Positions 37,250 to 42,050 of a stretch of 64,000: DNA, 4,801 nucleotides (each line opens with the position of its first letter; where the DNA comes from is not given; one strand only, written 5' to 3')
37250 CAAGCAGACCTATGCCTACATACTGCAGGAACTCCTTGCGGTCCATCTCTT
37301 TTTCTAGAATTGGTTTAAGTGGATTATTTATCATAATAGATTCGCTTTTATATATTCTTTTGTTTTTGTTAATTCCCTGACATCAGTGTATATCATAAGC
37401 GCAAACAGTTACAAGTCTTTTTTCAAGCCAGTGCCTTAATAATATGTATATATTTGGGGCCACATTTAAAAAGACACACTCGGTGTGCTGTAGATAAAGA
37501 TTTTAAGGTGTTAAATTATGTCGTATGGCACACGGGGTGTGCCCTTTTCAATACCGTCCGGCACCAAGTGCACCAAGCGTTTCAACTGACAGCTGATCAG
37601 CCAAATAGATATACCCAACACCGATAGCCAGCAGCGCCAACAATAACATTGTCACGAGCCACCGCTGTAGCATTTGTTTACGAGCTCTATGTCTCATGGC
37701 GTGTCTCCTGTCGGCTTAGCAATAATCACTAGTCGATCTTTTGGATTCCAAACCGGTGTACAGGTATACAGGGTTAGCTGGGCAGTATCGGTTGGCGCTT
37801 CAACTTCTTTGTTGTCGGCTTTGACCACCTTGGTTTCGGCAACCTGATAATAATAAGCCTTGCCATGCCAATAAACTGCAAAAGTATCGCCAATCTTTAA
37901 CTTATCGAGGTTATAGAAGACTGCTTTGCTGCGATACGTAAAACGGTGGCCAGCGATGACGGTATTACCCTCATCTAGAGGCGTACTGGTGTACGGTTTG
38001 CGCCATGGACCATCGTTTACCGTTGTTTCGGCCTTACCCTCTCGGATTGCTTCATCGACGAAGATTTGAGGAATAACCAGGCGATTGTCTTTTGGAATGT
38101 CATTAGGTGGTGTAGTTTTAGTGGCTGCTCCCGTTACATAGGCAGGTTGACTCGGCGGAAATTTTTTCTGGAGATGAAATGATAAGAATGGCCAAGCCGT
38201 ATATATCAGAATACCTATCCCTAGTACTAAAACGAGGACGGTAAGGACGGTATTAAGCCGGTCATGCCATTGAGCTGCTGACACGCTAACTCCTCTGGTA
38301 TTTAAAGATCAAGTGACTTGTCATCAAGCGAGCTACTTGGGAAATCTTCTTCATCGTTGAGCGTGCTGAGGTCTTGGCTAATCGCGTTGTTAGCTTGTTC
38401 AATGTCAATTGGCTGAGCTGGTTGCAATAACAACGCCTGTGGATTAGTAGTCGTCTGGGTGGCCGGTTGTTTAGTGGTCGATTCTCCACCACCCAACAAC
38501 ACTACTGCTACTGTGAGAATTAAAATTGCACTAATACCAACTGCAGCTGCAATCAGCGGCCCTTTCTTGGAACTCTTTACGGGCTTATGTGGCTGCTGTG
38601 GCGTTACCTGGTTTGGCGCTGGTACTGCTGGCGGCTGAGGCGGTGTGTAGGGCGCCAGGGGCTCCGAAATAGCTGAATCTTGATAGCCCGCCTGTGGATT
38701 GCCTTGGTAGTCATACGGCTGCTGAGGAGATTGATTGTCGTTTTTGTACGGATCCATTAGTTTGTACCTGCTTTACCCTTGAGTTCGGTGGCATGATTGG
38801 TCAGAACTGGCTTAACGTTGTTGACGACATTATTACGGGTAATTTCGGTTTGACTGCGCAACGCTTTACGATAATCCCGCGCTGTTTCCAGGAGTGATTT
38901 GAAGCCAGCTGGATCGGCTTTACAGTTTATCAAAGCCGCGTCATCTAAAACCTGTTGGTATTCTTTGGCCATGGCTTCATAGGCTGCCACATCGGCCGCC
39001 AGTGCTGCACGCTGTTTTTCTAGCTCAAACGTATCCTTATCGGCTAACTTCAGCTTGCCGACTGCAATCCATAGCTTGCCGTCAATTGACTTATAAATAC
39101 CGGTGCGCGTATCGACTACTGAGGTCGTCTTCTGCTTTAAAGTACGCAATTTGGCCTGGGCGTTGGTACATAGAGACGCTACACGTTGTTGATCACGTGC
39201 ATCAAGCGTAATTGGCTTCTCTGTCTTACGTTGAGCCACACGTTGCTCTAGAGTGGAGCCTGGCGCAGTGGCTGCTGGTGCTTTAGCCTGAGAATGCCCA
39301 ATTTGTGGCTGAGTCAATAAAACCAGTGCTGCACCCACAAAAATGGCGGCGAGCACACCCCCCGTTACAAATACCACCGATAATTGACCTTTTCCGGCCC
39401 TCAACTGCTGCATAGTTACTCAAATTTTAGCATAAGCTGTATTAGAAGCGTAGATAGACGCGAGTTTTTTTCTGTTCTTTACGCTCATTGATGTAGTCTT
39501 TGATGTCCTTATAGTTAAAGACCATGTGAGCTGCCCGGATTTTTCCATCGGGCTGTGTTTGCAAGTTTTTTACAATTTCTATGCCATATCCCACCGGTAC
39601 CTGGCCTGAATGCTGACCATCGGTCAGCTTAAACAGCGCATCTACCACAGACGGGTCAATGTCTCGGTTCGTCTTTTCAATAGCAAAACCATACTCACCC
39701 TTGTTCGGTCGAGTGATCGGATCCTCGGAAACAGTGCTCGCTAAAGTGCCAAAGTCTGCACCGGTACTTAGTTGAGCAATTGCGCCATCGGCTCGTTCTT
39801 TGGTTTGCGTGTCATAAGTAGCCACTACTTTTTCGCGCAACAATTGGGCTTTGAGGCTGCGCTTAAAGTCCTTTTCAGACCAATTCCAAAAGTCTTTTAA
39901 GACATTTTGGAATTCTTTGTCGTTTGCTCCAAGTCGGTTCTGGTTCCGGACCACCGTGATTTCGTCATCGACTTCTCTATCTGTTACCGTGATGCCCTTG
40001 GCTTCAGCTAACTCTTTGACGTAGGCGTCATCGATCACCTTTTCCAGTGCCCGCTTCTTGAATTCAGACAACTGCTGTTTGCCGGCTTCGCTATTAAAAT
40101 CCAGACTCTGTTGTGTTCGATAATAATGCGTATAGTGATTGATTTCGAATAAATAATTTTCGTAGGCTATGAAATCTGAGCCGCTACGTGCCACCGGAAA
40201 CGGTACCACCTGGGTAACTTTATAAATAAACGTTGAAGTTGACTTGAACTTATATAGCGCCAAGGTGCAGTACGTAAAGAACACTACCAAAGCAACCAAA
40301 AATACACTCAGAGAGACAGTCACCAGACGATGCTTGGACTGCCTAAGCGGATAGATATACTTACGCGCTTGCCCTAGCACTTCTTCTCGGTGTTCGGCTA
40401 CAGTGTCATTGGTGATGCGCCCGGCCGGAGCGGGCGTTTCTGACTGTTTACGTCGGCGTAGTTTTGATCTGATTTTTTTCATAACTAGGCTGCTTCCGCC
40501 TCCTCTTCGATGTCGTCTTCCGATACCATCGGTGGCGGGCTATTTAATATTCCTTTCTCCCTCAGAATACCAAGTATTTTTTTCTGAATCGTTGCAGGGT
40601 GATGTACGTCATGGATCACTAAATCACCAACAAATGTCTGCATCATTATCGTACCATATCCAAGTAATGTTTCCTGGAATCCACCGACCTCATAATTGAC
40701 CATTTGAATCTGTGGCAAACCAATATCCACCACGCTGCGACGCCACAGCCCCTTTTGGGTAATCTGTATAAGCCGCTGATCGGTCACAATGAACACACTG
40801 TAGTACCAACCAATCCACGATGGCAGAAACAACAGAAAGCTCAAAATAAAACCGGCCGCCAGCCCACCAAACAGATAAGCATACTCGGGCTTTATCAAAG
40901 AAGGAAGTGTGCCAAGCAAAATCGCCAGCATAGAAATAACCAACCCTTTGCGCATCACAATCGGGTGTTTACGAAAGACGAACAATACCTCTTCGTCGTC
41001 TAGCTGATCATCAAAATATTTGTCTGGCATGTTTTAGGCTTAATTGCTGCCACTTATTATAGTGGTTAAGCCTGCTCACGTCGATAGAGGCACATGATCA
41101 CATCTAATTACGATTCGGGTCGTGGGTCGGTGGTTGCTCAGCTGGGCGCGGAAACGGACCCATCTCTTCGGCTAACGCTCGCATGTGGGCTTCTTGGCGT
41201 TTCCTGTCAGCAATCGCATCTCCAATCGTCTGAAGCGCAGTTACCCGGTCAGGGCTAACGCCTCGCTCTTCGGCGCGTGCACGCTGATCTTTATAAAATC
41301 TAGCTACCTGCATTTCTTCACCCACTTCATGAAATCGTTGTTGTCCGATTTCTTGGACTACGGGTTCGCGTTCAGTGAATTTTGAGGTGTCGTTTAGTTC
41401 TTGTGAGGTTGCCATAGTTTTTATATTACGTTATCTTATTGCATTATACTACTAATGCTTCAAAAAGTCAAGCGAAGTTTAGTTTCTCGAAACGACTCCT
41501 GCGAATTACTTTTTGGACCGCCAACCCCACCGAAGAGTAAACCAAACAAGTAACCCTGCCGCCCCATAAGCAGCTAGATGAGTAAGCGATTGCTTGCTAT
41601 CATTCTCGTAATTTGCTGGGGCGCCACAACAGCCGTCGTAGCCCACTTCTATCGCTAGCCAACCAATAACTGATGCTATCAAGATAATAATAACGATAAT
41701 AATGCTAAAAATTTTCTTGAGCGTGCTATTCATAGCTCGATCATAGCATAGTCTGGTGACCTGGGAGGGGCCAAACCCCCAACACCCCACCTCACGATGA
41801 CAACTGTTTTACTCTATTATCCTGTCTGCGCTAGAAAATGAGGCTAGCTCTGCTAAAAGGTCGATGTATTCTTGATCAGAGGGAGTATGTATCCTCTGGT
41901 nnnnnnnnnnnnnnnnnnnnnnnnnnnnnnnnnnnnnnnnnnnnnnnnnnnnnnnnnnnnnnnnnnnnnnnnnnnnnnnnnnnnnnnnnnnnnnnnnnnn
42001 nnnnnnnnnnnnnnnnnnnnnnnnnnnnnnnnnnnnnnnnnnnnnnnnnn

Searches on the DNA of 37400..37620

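Call 76: search_rna_families(source=window, start=37400, end=37620, threshold=evalue, max_evalue=10)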
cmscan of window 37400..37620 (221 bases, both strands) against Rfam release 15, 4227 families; matches with E-value up to 10: 10.
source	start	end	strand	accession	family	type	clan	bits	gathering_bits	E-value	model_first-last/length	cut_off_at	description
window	37464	37552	+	RF00961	mir-581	Gene; miRNA;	-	21.1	100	0.059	1-89/89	no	mir-581 microRNA precursor family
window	37468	37548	-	RF03957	mir-5856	Gene; miRNA;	-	19.2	90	0.11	1-70/70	no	mir-5856 microRNA precursor family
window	37468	37548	+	RF03957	mir-5856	Gene; miRNA;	-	18.8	90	0.14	1-70/70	no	mir-5856 microRNA precursor family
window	37466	37553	+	RF03926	MIR1435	Gene; miRNA;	-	18.1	94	2.2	42-142/186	no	MIR1435 microRNA precursor family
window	37467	37549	-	RF01024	mir-944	Gene; miRNA;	-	17.7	100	1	1-88/88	no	mir-944 microRNA precursor family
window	37454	37567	-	RF04241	mir-5014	Gene; miRNA;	-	17.1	101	0.46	1-123/123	no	mir-5014 microRNA precursor family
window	37485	37553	+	RF04319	BTncRNA_FopS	Gene; sRNA;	-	15.3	56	4.3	1-71/71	no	Bacteroidetes FopS (family of paralogous sRNAs)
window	37466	37550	+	RF03664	MIR6288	Gene; miRNA;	-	15.2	74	2.2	1-92/92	no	MIR6288 microRNA precursor family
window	37438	37582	+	RF01250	snR189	Gene; snRNA; snoRNA; HACA-box;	CL00021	14.9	50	3.8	1-193/193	no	Small nucleolar RNA snR189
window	37467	37549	+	RF01024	mir-944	Gene; miRNA;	-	14.6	100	6.1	1-88/88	no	mir-944 microRNA precursor family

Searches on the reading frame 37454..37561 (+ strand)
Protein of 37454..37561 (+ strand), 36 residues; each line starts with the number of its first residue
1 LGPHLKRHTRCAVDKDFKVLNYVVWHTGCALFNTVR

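Call 62: search_protein_representatives(alignment_id=A2)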
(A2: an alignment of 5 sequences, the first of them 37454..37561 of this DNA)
Query: 5 sequences, 36 profile positions. Proteins with E-value up to 0.001 (for the whole library): 5; up to 1e-10: 1; up to 1e-30: 0. The best 5 are listed.
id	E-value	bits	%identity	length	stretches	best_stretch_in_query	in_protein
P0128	2.7e-14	68.4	-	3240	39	8-24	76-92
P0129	9.2e-05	37.9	-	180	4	8-32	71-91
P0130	2.4e-04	36.6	-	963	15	8-14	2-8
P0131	3.2e-04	36.2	-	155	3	3-32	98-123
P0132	5.3e-04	35.5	-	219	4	3-26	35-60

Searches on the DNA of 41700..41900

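Call 79: search_rna_families(source=window, start=41700, end=41900, threshold=evalue, max_evalue=1)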
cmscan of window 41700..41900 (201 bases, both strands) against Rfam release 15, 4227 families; matches with E-value up to 1: 0.
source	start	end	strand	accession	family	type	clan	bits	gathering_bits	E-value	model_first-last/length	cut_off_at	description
